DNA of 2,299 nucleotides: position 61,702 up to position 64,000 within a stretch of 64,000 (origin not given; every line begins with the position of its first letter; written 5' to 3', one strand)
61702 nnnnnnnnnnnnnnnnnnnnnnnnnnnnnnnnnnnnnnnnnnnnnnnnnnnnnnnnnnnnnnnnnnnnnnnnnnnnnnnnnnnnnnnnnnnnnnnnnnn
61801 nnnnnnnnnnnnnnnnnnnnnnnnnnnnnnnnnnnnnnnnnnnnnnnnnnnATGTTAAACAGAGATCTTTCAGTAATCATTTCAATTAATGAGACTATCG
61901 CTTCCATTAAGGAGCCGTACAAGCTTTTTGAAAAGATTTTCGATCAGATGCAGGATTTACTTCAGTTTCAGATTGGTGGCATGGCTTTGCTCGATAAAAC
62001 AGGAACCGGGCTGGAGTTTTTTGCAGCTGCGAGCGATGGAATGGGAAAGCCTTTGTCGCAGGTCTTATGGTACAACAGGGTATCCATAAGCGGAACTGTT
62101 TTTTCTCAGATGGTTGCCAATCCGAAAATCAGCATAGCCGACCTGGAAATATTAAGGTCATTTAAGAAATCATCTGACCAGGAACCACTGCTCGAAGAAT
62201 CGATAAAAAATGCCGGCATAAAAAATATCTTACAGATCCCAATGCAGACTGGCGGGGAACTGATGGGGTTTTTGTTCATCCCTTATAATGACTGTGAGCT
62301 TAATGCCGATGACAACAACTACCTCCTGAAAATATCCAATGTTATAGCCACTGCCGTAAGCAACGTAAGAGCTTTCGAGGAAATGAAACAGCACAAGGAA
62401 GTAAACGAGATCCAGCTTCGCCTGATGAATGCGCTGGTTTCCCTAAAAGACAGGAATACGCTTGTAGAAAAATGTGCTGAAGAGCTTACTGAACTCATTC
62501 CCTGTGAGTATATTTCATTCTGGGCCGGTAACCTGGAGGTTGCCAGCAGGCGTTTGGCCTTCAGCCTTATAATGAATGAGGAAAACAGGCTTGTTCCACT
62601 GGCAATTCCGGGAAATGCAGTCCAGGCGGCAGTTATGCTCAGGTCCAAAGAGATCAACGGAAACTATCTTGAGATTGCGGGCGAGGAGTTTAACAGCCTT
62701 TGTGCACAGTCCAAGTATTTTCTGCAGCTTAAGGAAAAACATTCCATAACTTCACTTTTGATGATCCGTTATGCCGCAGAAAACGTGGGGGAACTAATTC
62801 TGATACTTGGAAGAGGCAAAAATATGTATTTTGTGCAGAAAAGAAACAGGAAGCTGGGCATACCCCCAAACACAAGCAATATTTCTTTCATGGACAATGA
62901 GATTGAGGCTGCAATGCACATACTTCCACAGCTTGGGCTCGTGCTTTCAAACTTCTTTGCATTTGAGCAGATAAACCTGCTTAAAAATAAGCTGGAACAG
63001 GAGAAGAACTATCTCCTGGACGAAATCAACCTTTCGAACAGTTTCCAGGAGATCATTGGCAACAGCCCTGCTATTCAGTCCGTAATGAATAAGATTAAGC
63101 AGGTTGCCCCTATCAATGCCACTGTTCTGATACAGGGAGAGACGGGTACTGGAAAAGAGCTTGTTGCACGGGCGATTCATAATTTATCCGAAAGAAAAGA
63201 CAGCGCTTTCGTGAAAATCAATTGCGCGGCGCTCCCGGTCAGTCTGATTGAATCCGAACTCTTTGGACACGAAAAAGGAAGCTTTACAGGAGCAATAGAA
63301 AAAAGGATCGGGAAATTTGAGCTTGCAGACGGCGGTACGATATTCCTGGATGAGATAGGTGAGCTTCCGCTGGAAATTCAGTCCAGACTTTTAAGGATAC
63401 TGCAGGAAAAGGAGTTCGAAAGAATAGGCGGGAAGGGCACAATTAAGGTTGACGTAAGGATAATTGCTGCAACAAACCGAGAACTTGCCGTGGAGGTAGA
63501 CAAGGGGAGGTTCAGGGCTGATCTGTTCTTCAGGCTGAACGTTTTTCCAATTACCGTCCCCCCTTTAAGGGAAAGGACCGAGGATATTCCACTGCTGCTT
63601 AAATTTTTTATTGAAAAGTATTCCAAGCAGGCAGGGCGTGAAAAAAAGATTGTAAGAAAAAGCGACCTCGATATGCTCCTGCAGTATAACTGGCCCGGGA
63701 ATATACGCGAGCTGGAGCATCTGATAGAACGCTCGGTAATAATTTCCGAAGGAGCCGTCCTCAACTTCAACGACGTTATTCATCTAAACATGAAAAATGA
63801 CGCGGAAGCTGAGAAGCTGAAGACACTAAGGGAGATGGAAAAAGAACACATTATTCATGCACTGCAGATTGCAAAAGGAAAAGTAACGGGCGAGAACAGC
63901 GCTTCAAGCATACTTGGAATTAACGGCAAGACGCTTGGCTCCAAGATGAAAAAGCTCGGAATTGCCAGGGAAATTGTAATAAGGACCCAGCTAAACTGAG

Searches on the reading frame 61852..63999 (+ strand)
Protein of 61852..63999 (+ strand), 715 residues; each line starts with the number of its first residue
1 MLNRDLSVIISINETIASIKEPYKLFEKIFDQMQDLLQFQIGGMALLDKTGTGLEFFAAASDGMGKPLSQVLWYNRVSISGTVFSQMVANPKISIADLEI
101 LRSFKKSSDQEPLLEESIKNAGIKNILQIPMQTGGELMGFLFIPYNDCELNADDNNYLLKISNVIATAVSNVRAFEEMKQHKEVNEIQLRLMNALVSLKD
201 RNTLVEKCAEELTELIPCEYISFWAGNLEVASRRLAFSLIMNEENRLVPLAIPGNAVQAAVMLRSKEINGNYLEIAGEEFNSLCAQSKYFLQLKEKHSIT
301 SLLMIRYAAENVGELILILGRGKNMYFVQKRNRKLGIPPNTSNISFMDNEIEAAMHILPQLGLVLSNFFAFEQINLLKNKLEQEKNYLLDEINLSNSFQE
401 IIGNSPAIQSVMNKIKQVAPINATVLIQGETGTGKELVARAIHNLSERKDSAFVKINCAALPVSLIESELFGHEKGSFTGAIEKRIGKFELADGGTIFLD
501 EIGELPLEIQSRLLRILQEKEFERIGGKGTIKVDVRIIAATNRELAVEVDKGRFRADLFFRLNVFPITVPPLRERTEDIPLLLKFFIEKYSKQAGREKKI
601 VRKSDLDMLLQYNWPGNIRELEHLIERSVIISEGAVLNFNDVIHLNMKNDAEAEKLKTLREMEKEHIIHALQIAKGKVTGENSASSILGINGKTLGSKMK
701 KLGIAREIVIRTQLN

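Call 98: search_protein_families(library=pfam, proteins=[window:61852-63999:+], max_evalue=0.0001)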
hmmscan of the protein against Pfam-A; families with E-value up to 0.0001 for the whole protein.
window:61852-63999:+ (715 aa): 6 families
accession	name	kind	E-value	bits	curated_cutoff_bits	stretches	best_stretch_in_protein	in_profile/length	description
PF00158.32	Sigma54_activat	-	2.4e-74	249.1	20.2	1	401-567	1-167/168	Sigma-54 interaction domain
PF14532.12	Sigma54_activ_2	-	1.1e-23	84.5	25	1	402-572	1-138/138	Sigma-54 interaction domain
PF25601.1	AAA_lid_14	-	1.8e-22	79.4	27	1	573-652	1-80/87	AAA+ ATPase lid domain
PF07728.20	AAA_5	-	1.9e-09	38.1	22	1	425-543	2-123/139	AAA domain (dynein-related subfamily)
PF02954.25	HTH_8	-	2.8e-05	24.2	22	0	658-702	1-42/42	Bacterial regulatory protein, Fis family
PF00004.35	AAA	-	4.3e-05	24.4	21.2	0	425-544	1-111/131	ATPase family associated with various cellular activities (AAA)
